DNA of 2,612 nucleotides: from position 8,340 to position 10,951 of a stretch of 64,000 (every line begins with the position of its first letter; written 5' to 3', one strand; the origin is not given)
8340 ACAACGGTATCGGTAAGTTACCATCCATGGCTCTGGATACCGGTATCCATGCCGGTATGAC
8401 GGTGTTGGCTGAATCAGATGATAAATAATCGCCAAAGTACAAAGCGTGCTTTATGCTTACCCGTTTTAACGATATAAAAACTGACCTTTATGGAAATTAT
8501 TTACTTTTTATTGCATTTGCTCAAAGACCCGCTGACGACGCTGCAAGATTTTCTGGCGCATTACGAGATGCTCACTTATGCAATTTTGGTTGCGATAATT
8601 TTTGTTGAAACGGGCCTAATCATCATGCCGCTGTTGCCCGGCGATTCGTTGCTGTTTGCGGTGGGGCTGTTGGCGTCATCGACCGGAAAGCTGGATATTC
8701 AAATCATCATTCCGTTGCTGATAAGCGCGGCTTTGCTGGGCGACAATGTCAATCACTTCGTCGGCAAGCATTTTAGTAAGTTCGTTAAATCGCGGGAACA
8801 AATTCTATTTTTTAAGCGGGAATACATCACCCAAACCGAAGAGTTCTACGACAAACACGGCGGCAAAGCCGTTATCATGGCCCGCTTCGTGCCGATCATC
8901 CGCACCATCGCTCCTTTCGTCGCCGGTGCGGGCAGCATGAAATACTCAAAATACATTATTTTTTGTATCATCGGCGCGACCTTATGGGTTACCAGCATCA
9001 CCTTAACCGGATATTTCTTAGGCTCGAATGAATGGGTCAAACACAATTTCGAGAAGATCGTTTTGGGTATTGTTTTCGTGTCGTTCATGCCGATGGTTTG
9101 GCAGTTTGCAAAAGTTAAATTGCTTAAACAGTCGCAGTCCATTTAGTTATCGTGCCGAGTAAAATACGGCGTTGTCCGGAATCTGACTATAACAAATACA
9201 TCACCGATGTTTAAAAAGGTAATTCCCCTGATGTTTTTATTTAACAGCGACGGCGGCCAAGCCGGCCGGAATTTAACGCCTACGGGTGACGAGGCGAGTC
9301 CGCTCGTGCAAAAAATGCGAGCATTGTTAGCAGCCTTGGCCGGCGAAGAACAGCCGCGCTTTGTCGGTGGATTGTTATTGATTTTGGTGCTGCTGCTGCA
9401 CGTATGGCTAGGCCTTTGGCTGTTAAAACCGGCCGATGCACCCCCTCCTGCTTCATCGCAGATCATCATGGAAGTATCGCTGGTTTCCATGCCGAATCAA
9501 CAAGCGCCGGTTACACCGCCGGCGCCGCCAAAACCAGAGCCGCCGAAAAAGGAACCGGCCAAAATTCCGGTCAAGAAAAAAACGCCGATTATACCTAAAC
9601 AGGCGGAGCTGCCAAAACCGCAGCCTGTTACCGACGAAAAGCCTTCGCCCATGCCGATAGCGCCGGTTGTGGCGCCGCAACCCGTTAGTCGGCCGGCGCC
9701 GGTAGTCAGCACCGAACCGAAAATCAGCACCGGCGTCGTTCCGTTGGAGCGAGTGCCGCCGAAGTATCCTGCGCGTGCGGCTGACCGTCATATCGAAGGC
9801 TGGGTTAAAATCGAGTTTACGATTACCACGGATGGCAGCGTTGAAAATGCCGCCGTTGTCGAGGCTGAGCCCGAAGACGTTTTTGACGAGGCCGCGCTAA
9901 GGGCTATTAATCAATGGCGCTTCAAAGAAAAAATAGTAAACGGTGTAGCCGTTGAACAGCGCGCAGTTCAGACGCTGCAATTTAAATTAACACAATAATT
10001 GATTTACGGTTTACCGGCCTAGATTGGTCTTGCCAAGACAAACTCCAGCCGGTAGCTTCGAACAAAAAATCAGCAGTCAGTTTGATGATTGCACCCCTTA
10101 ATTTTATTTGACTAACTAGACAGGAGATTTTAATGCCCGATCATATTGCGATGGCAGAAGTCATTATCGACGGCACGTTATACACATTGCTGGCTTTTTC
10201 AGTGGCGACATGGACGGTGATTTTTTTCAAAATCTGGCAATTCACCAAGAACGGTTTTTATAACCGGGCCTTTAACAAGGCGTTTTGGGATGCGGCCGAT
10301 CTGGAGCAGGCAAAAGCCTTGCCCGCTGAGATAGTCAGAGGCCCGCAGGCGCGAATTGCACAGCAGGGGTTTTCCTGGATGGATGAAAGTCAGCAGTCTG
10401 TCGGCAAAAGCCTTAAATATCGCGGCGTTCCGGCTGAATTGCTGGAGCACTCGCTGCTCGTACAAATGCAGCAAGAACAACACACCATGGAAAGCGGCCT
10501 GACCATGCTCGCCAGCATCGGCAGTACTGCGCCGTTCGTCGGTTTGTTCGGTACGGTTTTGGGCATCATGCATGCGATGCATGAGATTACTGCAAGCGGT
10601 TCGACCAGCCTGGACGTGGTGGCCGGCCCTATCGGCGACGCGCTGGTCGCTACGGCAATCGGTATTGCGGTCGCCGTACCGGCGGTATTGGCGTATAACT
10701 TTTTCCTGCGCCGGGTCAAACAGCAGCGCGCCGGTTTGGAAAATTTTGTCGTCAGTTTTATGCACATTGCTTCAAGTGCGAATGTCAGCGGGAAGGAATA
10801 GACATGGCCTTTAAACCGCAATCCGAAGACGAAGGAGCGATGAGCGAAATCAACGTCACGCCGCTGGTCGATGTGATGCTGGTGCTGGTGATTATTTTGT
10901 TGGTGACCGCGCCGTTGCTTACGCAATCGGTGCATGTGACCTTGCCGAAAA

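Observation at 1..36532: Patchy pile-up of single-base frameshifts in conserved genes over the left 37 kb, with none in the right 27 kb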

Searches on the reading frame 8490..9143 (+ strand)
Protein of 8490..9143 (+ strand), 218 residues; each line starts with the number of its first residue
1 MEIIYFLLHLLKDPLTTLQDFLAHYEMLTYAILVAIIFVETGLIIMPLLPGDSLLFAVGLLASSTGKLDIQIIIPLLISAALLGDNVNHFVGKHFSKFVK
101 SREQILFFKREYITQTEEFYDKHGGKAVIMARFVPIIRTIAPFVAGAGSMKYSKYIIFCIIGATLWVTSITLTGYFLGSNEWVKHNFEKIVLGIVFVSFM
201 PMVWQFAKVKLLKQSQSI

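Call 15: find_homologous_proteins(query=window:8490-9143:+, max_evalue=1e-40)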
Query window:8490-9143:+ (218 aa): 7734 proteins with E <= 1e-40 among 8000 candidates; the best 120 are listed.
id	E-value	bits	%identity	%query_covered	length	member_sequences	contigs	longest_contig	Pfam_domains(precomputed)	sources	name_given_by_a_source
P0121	3.4e-136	470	100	100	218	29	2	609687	PF09335.17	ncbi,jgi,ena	ncbi:MAG TPA: VTT domain-containing protein [Methylobacter sp.]|jgi:membrane-associated protein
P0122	1.4e-133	461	98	100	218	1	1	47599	PF09335.17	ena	-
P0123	2.4e-133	461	97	100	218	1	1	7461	PF09335.17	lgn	-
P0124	4.6e-132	456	96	100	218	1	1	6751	PF09335.17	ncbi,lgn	-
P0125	7.0e-132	456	96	100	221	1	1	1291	PF09335.17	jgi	jgi:membrane-associated protein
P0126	2.4e-131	454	95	100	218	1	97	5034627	PF09335.17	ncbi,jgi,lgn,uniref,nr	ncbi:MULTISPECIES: VTT domain-containing protein [Methylobacter]|jgi:membrane-associated protein|uni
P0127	2.5e-131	454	96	100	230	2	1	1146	PF09335.17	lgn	-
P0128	3.1e-131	454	97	100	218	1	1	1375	PF09335.17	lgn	-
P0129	3.8e-131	453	95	100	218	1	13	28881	PF09335.17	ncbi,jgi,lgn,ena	jgi:membrane-associated protein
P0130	6.7e-131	453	96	100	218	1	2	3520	PF09335.17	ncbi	-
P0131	9.4e-131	452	95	100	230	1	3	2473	PF09335.17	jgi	-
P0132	1.1e-130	452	96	100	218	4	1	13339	PF09335.17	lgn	-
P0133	1.5e-130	451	94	100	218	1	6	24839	PF09335.17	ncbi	ncbi:MAG: VTT domain-containing protein [Methylobacter sp.]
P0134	1.7e-130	451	94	100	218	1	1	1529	PF09335.17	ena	-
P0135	1.8e-130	451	93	100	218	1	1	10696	PF09335.17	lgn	-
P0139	3.8e-130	450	94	100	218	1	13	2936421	PF09335.17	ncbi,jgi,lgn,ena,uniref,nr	ncbi:VTT domain-containing protein [Methylobacter tundripaludum]|uniref:SNARE associated protein n=1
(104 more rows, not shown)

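Call 16: find_encoding_contigs(protein=P0121, flank=10000, max_places=10)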
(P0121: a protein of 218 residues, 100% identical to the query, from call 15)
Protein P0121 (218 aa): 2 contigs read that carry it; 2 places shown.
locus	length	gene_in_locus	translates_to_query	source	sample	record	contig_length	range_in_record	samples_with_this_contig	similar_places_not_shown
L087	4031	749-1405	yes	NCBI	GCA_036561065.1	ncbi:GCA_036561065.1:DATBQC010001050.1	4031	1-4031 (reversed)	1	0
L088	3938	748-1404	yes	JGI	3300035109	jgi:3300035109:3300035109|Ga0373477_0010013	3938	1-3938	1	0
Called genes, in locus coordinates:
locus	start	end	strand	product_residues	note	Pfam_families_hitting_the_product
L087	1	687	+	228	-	?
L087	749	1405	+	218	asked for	PF09335:VTT_dom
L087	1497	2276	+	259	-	PF03544:TonB_C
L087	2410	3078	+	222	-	PF01618:MotA_ExbB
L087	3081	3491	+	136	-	PF02472:ExbD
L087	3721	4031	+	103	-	?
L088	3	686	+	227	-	?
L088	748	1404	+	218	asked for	PF09335:VTT_dom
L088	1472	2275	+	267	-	PF03544:TonB_C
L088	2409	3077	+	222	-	PF01618:MotA_ExbB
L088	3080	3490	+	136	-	PF02472:ExbD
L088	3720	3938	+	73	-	?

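Call 18: find_encoding_contigs(protein=P0122, flank=10000, max_places=3)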
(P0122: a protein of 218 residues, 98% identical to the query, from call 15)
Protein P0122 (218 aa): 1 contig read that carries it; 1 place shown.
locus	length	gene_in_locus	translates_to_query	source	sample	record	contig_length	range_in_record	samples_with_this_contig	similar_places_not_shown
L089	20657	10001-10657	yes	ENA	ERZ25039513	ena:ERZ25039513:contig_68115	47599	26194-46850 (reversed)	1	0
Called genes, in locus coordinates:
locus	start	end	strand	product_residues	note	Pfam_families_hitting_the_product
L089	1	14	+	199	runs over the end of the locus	-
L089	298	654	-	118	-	PF02390:Methyltransf_4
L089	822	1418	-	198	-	PF05690:ThiG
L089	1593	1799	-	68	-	PF02597:ThiS (weak)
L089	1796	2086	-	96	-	PF00793:DAHP_synth_1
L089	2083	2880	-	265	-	PF00793:DAHP_synth_1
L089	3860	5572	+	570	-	PF00593:TonB_dep_Rec_b-barrel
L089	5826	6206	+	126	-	-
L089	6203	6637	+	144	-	PF07715:Plug (weak)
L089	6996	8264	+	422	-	PF00593:TonB_dep_Rec_b-barrel, PF14905:OMP_b-brl_3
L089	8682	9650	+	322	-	PF13088:BNR_2 (faint)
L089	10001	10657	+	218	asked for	PF09335:VTT_dom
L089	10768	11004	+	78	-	-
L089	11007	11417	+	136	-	-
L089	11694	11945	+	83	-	-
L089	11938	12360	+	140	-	PF01618:MotA_ExbB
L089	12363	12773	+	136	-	PF02472:ExbD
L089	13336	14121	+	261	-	PF03600:CitMHS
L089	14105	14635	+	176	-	PF03600:CitMHS (weak)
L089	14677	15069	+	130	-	PF02705:K_trans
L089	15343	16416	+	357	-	PF02705:K_trans, PF22776:K_trans_C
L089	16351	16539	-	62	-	-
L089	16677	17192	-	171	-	-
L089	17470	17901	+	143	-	PF00578:AhpC-TSA, PF08534:Redoxin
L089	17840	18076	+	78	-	PF10417:1-cysPrx_C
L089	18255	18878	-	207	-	-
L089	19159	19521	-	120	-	PF01430:HSP33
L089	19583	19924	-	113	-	PF01430:HSP33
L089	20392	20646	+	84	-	PF01625:PMSR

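Call 19: find_encoding_contigs(protein=P0139, flank=10000, max_places=2)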
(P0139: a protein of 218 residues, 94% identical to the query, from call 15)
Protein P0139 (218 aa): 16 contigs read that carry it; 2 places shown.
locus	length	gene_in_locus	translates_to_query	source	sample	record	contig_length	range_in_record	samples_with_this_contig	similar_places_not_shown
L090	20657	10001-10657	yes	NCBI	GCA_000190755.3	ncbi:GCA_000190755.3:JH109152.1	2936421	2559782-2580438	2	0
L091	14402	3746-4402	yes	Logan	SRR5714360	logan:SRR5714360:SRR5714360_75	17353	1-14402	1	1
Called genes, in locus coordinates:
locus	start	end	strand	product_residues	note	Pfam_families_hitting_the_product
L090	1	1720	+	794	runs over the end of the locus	PF07715:Plug, PF00593:TonB_dep_Rec_b-barrel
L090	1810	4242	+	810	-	PF07715:Plug, PF00593:TonB_dep_Rec_b-barrel, PF14905:OMP_b-brl_3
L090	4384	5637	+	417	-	PF13088:BNR_2 (faint)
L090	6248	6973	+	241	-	PF00005:ABC_tran, PF13304:AAA_21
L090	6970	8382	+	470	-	PF12679:ABC2_membrane_2, PF10920:DUF2705 (weak), PF12698:ABC2_membrane_3, PF12730:ABC2_membrane_4, PF12040:DUF3526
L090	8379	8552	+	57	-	-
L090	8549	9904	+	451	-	PF12679:ABC2_membrane_2 (weak), PF12040:DUF3526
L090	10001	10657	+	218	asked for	PF09335:VTT_dom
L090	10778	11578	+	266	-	PF03544:TonB_C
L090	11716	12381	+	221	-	PF01618:MotA_ExbB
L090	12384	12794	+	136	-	PF02472:ExbD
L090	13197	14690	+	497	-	PF03600:CitMHS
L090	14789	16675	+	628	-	PF02705:K_trans, PF22776:K_trans_C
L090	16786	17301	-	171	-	-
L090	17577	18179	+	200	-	PF00578:AhpC-TSA, PF08534:Redoxin, PF10417:1-cysPrx_C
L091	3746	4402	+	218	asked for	PF09335:VTT_dom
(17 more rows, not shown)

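Call 43: list_cluster_members(proteins=[window:8490-9143:+, window:10804-11211:+, window:15954-16556:+, window:19331-20710:+, window:30320-31333:+, window:46517-48583:+, window:49190-50230:+, window:50437-53727:+, window:53756-56035:+, window:38708-40066:-])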
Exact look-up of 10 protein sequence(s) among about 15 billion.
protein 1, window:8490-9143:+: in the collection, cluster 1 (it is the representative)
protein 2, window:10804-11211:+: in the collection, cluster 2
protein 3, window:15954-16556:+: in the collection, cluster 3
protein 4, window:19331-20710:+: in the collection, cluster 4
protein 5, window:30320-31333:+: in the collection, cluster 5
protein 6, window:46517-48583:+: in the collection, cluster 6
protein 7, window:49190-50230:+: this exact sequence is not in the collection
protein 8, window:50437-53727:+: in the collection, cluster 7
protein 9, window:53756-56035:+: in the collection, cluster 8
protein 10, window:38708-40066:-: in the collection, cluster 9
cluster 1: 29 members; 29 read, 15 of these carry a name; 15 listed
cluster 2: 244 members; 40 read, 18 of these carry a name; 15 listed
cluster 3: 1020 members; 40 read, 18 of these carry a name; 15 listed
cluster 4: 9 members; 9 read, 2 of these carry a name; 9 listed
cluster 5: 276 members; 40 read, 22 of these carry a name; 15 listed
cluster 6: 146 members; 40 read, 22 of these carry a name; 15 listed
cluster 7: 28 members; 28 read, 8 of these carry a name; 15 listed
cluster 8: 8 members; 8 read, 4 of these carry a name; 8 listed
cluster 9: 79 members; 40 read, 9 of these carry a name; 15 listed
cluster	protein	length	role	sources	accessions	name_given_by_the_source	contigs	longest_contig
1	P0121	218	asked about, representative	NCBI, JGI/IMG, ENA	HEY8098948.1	MAG TPA: VTT domain-containing protein [Methylobacter sp.] | membrane-associated protein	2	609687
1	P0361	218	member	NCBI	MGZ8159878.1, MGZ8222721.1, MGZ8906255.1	MAG: VTT domain-containing protein [Methylobacter sp.]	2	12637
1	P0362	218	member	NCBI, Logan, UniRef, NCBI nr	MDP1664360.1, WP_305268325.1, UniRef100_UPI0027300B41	MAG: VTT domain-containing protein [Methylobacter sp.] | VTT domain-containing protein n=1 Tax=Methylobacter sp. TaxID=2051955 RepID=UPI0027300B41 | VTT domain-containing protein [Methylobacter sp.]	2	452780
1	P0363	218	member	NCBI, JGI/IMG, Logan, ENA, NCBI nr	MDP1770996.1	MAG: VTT domain-containing protein [Methylobacter sp.] | membrane-associated protein | VTT domain-containing protein [Methylobacter sp.]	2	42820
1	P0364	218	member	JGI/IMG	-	membrane-associated protein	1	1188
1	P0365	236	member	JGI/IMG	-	membrane-associated protein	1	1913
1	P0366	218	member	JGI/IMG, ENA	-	membrane-associated protein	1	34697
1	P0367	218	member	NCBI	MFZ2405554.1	MAG: VTT domain-containing protein [Methylobacter sp.]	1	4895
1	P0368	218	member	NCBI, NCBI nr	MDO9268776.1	MAG: VTT domain-containing protein [Methylobacter sp.] | VTT domain-containing protein [Methylobacter sp.]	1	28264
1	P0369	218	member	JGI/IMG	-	membrane-associated protein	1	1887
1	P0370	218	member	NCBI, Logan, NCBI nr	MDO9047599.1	MAG: VTT domain-containing protein [Methylobacter sp.] | VTT domain-containing protein [Methylobacter sp.]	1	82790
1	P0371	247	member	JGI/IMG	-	membrane-associated protein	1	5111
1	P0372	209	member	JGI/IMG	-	membrane-associated protein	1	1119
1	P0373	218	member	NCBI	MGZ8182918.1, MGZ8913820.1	MAG: VTT domain-containing protein [Methylobacter sp.]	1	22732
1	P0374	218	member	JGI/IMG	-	membrane-associated protein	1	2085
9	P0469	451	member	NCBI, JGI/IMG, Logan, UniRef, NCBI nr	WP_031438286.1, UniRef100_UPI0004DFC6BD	cytochrome P450 [Methylobacter tundripaludum] | cytochrome P450 n=1 Tax=Methylobacter tundripaludum TaxID=173365 RepID=UPI0004DFC6BD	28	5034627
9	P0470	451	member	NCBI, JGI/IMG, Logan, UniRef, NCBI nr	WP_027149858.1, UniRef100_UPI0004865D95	cytochrome P450 [Methylobacter tundripaludum] | cytochrome P450 n=1 Tax=Methylobacter tundripaludum TaxID=173365 RepID=UPI0004865D95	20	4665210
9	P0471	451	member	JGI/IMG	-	cytochrome P450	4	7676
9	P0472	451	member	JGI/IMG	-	cytochrome P450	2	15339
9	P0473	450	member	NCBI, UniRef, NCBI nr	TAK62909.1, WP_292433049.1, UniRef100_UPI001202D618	cytochrome P450 [Methylobacter sp.] | cytochrome P450 n=1 Tax=Methylobacter sp. TaxID=2051955 RepID=UPI001202D618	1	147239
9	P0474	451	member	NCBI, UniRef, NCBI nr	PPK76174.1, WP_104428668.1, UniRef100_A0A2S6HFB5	cytochrome P450 [Methylobacter tundripaludum] | Cytochrome P450 n=1 Tax=Methylobacter tundripaludum TaxID=173365 RepID=A0A2S6HFB5_9GAMM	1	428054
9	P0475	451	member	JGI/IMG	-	cytochrome P450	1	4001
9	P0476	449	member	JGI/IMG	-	cytochrome P450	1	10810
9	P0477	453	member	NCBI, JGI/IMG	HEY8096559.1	MAG TPA: cytochrome P450 [Methylobacter sp.] | cytochrome P450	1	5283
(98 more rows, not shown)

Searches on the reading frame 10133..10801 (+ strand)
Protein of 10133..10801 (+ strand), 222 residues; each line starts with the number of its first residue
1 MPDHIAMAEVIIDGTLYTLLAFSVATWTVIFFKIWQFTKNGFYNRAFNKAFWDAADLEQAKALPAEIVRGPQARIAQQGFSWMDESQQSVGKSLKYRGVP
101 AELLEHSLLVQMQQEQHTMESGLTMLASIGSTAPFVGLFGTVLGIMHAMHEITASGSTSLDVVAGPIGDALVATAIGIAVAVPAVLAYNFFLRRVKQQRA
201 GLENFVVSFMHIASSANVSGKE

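Call 6: find_encoding_contigs(protein=window:10133-10801:+, flank=10000, max_places=10)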
Protein window:10133-10801:+ (222 aa): no gene with exactly this product is on record in the collection.
